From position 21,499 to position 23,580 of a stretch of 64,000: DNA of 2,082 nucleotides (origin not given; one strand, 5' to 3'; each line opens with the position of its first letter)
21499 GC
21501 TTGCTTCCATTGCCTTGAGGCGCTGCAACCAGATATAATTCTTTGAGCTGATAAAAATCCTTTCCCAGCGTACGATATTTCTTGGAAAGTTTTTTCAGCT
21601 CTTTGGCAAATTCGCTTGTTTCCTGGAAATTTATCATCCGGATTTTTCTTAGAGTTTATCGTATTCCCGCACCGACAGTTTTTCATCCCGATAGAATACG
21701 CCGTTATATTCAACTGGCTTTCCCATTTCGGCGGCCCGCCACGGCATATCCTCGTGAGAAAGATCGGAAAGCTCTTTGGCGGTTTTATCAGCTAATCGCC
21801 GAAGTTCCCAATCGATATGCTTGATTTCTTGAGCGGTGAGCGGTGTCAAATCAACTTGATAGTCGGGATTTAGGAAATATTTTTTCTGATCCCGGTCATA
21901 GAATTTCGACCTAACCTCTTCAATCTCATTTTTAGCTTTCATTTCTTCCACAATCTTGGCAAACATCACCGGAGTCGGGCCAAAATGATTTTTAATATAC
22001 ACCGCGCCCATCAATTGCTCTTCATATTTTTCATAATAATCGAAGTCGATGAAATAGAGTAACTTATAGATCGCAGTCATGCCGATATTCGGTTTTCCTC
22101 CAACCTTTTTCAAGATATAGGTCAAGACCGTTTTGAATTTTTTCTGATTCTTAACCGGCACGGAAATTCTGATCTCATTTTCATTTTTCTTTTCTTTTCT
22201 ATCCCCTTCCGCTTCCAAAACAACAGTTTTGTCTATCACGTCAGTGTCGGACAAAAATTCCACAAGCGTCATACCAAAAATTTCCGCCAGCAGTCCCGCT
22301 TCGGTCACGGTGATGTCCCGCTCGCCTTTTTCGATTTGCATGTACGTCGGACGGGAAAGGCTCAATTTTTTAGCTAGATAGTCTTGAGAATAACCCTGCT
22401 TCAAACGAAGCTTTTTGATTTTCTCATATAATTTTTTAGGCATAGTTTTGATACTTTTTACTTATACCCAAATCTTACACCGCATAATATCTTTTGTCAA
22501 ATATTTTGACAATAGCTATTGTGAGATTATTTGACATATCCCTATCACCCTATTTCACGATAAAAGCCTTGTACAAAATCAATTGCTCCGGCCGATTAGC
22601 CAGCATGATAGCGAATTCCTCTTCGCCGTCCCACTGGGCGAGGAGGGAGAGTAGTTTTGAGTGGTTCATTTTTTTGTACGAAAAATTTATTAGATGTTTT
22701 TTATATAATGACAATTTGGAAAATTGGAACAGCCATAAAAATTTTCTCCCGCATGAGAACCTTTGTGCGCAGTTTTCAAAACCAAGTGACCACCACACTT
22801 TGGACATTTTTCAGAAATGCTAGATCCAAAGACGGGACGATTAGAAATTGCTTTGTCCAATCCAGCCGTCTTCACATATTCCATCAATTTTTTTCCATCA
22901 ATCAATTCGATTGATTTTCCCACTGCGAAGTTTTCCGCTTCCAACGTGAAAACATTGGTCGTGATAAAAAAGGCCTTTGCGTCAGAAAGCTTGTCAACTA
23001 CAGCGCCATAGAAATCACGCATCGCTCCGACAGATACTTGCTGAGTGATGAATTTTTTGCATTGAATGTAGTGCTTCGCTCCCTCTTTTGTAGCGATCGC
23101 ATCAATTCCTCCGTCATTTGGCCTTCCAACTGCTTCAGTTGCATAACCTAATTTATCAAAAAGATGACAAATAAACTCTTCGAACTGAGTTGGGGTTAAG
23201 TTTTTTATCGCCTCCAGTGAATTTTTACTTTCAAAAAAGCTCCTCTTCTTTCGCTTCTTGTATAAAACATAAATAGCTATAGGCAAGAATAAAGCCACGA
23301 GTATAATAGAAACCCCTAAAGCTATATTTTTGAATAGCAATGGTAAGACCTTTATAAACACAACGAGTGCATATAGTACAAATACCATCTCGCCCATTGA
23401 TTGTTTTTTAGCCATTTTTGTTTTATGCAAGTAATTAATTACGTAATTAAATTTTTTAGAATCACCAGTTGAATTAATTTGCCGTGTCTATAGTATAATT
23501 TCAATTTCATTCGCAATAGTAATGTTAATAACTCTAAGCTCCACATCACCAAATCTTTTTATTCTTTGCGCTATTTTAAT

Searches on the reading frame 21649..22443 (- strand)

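Call 3: search_protein_families(library=pfam, proteins=[window:21649-22443:-], max_evalue=0.1)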
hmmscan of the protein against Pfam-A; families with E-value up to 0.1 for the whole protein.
window:21649-22443:- (264 aa): 4 families
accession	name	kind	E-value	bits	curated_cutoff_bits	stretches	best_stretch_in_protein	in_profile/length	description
PF13274.11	SocA_Panacea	-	2.9e-16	60.8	25.7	1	126-235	2-112/113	Antitoxin SocA-like, Panacea domain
PF01381.28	HTH_3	-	1.3e-13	51.2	23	1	9-63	1-55/55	Helix-turn-helix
PF12844.13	HTH_19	-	3.9e-07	30.3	30.2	1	6-67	1-62/64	Helix-turn-helix domain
PF13560.12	HTH_31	-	4.6e-05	24.1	27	1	9-61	6-59/64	Helix-turn-helix domain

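Call 4: search_protein_families(library=padloc, proteins=[window:21649-22443:-], max_evalue=0.1)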
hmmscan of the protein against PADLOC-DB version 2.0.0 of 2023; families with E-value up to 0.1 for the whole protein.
window:21649-22443:- (264 aa): 10 families
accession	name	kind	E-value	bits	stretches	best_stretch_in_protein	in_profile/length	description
PDLC03665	Control_protein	-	1.4e-09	36.1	1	7-69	11-74/77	control protein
PDLC02926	HTH_VI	-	4.4e-07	28.1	1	5-59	2-56/92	-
PDLC04775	PDC-M69A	-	1.6e-06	26.6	1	7-92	10-95/113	-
PDLC04142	capH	-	3.5e-06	26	1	2-86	4-82/103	capH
PDLC03668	Control_protein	-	0.00018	20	1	8-52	12-56/79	control protein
PDLC03536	REase_II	-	0.00063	17.5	1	7-70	13-75/237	Type II restriction enzyme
PDLC03666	Control_protein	-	0.0062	15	1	9-62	11-64/77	control protein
PDLC03953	RmrA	-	0.0075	13.5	1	6-70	7-71/373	-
PDLC03954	RmrA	-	0.0092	12.9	1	7-139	13-143/380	-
PDLC03664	Control_protein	-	0.04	12.4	0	5-48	14-57/74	control protein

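Call 6: search_protein_families(library=ncbifam, proteins=[window:21649-22443:-], max_evalue=0.01)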
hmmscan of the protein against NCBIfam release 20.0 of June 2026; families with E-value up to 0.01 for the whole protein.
window:21649-22443:- (264 aa): 10 families
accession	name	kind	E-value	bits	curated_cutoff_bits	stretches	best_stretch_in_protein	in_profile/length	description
NF047948.1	male_kill_WMK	equivalog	4.4e-09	36.2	300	1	5-106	6-103/300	WO male-killing family protein Wmk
NF003162.0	PRK04140.1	equivalog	8.9e-06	24.9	263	1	7-87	129-206/317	transcriptional regulator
NF038139.1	Reg_Aceta_RamB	equivalog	0.00017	20.4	700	1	8-70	6-68/465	acetate metabolism transcriptional regulator RamB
NF041951.1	phage_RstR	subfamily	0.00022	21.5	80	1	5-68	3-66/108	RstR family transcriptional repressor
TIGR03070.1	couple_hipB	subfamily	0.00078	19.4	71.65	1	7-60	5-58/58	type II toxin-antitoxin system Y4mF family antitoxin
NF006015.0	PRK08154.1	subfamily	0.0011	18.2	204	1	4-87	30-115/314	anaerobic benzoate catabolism transcriptional regulator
NF052239.1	antitox_spr1629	equivalog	0.0028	16.8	335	1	7-117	5-115/377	spr1629 family repressor/antitoxin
NF007408.0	PRK09943.1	equivalog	0.0048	16.5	211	1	7-78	10-82/185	HTH-type transcriptional regulator PuuR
TIGR00270.2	TIGR00270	equivalog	0.0052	16.6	110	0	7-67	78-138/159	multiprotein bridging factor aMBF1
TIGR02612.1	mob_myst_A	hypoth_equivalog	0.0081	16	122.6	0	9-84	30-107/150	mobile mystery protein A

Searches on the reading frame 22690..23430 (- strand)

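Call 3: search_protein_families(library=pfam, proteins=[window:22690-23430:-], max_evalue=0.1)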
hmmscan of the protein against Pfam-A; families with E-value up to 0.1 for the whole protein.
window:22690-23430:- (246 aa): 8 families
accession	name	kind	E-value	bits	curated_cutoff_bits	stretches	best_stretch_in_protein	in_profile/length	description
PF04471.18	Mrr_cat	-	1.1e-25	90.4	21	1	75-184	1-113/115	Restriction endonuclease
PF01396.24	Zn_ribbon_Top1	-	3.4e-13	49.6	32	1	207-246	2-36/39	Topoisomerase DNA binding C4 zinc finger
PF22722.2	NA-iREase1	-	1.3e-07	32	27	1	83-183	1-105/106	NACHT-associated inactive Restriction Endonuclease 1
PF13156.12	Mrr_cat_2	-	2.9e-05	24.4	22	1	103-176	26-104/127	Restriction endonuclease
PF06839.17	Zn_ribbon_GRF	-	0.00054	20.5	25.9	1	209-242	3-38/45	GRF zinc finger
PF19597.4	TrbL_4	-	0.011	15.5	27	1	9-57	139-187/276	Conjugal transfer protein TrbL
PF15777.11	Anti-TRAP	-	0.046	14.2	32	0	206-222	30-46/59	Tryptophan RNA-binding attenuator protein inhibitory protein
PF16966.11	Porin_8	-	0.048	13.1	25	1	92-232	128-271/372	Porin-like glycoporin RafY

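Call 4: search_protein_families(library=padloc, proteins=[window:22690-23430:-], max_evalue=0.1)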
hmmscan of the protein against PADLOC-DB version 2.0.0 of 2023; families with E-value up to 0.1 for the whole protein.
window:22690-23430:- (246 aa): 10 families
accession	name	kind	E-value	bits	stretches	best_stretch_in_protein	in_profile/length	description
PDLC04819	PDC-S02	-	4.3e-15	53.8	1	74-186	192-306/334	-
PDLC00631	ZorD1|ZorD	-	1.3e-14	50.9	1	67-192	937-1066/1071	"SWI2/SNF2 helicase, Mrr-like nuclease"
PDLC03657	mREase_IV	-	7.8e-13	46.4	1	70-185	164-290/317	Type IV methyl-directed restriction enzyme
PDLC04806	PDC-S02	-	9.3e-12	42.8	1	60-186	167-300/324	-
PDLC03663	mREase_IV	-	3.1e-09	34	1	71-200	405-536/544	Type IV methyl-directed restriction enzyme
PDLC04796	PDC-S02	-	1.6e-08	31.9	1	73-186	238-357/390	-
PDLC00628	ZorD1|ZorD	-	2.6e-06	23.4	1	69-144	1017-1091/1171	"SWI2/SNF2 helicase, Mrr-like nuclease"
PDLC03852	LmuA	-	3.1e-05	22.1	1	72-127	12-75/336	-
PDLC04153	HEC-05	-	0.00056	16.2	1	9-93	339-422/621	-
PDLC02416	Aga_REase-TIR-PNTD1-PNTD2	-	0.022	11.4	1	75-159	5-88/572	Class I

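Call 6: search_protein_families(library=ncbifam, proteins=[window:22690-23430:-], max_evalue=0.01)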
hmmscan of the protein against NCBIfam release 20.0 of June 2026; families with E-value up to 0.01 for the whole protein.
window:22690-23430:- (246 aa): 3 families
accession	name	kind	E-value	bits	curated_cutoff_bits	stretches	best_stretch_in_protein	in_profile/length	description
TIGR01057.1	topA_arch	equivalog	1.2e-05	23.7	458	1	199-240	582-618/618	DNA topoisomerase I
NF005555.0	PRK07220.1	equivalog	0.0011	17.3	635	1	207-242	590-621/740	DNA topoisomerase I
NF004966.0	PRK06319.1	equivalog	0.0092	14.1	868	0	207-245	646-679/862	DNA topoisomerase I/SWI domain fusion protein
